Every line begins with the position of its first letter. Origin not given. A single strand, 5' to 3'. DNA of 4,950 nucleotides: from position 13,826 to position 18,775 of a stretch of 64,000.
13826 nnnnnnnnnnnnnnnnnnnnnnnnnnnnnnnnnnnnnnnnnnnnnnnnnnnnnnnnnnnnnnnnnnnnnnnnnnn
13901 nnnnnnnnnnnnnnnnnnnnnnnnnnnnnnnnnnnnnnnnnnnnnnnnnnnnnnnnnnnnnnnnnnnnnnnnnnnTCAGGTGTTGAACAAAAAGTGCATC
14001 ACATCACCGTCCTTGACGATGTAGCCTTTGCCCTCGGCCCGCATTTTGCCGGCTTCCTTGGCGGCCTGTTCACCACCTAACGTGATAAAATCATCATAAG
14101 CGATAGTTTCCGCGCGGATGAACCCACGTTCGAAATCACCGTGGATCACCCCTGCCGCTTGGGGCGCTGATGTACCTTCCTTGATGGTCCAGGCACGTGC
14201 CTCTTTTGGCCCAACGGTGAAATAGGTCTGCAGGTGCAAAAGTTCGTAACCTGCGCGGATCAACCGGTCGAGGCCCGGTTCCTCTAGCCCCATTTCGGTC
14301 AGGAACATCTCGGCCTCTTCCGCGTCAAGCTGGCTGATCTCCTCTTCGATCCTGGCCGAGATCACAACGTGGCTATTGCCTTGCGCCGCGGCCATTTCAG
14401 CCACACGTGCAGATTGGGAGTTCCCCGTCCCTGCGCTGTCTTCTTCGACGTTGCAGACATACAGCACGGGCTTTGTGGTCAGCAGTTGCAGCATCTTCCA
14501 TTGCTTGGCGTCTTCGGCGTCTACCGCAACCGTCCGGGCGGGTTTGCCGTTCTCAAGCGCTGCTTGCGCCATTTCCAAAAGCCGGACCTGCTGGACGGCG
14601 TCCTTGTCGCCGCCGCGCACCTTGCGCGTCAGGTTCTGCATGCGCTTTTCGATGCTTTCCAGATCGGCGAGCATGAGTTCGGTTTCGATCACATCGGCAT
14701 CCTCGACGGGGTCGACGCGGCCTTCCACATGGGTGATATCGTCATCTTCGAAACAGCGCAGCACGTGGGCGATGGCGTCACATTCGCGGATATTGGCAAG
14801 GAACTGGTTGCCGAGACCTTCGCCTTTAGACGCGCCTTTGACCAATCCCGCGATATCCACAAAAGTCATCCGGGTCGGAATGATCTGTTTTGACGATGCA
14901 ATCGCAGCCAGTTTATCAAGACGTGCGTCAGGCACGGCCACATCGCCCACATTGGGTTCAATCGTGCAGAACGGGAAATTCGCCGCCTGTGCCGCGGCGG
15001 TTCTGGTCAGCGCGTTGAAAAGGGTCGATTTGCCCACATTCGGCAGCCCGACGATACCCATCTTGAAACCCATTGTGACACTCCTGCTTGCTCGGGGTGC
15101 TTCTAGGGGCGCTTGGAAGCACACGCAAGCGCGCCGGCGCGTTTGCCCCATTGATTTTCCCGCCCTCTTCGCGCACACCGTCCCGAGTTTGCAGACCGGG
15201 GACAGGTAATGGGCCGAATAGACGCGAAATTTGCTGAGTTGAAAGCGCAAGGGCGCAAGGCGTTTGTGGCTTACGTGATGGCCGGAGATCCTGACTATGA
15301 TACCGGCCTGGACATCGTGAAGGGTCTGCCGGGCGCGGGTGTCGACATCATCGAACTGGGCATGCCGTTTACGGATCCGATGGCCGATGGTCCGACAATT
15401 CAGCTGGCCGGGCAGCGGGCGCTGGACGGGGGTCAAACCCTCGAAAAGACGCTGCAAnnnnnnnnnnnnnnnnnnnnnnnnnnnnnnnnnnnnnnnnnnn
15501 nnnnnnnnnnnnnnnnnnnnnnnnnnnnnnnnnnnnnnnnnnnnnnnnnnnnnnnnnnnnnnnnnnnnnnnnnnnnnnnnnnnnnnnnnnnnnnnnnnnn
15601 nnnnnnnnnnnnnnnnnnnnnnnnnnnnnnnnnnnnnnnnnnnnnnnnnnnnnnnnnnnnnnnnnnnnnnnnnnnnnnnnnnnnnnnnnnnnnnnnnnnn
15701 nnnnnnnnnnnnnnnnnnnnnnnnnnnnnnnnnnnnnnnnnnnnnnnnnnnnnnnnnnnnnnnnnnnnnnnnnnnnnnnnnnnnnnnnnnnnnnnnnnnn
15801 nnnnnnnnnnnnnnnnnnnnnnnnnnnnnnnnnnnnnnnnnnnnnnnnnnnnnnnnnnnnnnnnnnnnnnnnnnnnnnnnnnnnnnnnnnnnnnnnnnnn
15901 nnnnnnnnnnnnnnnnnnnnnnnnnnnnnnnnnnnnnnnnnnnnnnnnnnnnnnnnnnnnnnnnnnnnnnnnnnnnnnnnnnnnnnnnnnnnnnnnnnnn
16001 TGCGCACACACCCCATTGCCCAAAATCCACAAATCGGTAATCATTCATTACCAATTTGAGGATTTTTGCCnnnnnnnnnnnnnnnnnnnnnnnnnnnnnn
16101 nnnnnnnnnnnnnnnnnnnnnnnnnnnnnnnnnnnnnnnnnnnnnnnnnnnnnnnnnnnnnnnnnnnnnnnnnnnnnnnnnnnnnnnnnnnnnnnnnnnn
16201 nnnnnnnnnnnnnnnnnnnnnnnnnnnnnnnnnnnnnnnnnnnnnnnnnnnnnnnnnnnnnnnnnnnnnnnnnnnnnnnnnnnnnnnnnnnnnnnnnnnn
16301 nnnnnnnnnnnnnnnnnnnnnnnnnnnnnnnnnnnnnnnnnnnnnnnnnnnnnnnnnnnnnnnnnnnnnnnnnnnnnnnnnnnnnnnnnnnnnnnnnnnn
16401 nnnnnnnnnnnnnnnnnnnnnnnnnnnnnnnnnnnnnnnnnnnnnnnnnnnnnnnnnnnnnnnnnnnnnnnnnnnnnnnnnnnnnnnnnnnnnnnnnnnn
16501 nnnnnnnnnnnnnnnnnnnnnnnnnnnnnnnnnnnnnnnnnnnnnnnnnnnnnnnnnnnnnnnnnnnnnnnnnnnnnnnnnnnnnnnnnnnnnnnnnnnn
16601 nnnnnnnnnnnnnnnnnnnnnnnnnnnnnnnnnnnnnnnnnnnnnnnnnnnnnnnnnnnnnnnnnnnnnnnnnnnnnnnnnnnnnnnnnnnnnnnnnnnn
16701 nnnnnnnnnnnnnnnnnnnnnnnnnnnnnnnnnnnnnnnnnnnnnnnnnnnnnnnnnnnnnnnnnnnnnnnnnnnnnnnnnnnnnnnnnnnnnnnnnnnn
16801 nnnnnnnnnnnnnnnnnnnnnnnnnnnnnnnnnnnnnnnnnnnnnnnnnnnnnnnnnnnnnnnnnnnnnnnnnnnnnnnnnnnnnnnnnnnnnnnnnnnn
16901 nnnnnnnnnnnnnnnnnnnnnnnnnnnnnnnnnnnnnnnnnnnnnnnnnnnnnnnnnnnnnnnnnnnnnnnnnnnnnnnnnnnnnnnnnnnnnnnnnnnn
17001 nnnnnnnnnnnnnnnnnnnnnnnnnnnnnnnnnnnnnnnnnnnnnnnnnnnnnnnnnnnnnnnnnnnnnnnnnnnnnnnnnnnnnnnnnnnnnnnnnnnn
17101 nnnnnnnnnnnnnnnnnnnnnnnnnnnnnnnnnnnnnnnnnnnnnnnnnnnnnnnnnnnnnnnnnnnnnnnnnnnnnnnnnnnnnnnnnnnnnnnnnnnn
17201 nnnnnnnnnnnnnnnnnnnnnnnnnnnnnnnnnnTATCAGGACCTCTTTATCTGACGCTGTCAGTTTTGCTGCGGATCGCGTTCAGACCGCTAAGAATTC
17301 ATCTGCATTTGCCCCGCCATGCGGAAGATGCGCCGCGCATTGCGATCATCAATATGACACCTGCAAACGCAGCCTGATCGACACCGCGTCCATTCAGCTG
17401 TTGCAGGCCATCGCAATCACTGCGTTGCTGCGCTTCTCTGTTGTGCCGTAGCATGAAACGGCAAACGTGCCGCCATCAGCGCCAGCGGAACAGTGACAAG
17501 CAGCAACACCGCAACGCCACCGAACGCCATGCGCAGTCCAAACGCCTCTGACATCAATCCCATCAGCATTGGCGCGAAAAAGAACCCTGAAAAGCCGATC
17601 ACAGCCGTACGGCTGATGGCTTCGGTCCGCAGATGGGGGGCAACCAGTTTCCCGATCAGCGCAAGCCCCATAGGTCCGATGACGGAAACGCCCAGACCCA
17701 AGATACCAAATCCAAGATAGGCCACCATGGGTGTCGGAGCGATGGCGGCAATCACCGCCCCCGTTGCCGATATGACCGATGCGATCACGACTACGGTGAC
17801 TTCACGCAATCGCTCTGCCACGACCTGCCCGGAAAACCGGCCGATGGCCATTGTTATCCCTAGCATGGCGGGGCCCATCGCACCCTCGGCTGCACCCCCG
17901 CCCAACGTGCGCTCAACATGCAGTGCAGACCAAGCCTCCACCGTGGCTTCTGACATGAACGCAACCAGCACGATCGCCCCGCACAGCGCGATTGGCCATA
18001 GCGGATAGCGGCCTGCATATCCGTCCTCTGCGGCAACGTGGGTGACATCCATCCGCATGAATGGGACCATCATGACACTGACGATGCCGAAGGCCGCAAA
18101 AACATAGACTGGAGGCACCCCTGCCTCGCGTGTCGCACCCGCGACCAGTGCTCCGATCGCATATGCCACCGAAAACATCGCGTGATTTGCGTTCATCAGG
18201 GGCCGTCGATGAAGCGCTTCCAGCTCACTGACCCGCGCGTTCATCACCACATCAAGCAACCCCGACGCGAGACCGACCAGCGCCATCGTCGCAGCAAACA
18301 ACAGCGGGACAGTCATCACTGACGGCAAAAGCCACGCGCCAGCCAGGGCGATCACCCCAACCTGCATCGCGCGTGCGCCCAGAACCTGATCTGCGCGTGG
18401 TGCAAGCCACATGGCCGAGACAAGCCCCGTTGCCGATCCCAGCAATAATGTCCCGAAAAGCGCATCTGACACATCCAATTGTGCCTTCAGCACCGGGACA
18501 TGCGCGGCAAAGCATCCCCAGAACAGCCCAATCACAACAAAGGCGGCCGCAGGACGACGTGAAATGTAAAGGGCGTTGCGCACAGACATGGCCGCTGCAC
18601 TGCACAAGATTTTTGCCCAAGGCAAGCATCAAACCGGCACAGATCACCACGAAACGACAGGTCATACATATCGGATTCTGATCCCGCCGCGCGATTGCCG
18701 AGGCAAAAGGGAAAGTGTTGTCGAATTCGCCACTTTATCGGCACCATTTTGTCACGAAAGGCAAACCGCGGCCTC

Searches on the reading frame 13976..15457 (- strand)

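Call 86: search_protein_families(library=pfam, proteins=[window:13976-15457:-], max_evalue=0.00001)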
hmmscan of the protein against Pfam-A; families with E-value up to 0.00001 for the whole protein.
window:13976-15457:- (493 aa): 3 families
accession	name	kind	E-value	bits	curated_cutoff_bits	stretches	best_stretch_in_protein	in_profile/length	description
PF06071.19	YchF-GTPase_C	-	4.9e-40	136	27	1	409-492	1-84/84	Protein of unknown function (DUF933)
PF01926.29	MMR_HSR1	-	1.1e-22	80.7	21.9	1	133-245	2-93/113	50S ribosome-binding GTPase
PF02421.24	FeoB_N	-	2.2e-07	31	27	1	132-175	2-44/156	Ferrous iron transport protein B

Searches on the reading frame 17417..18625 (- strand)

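Call 86: search_protein_families(library=pfam, proteins=[window:17417-18625:-], max_evalue=0.00001)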
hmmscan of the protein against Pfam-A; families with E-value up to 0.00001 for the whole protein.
window:17417-18625:- (402 aa): 1 family
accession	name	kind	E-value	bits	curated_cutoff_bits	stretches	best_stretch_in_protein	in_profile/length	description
PF07690.21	MFS_1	-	1.5e-17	64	33.4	2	219-396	5-182/347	Major Facilitator Superfamily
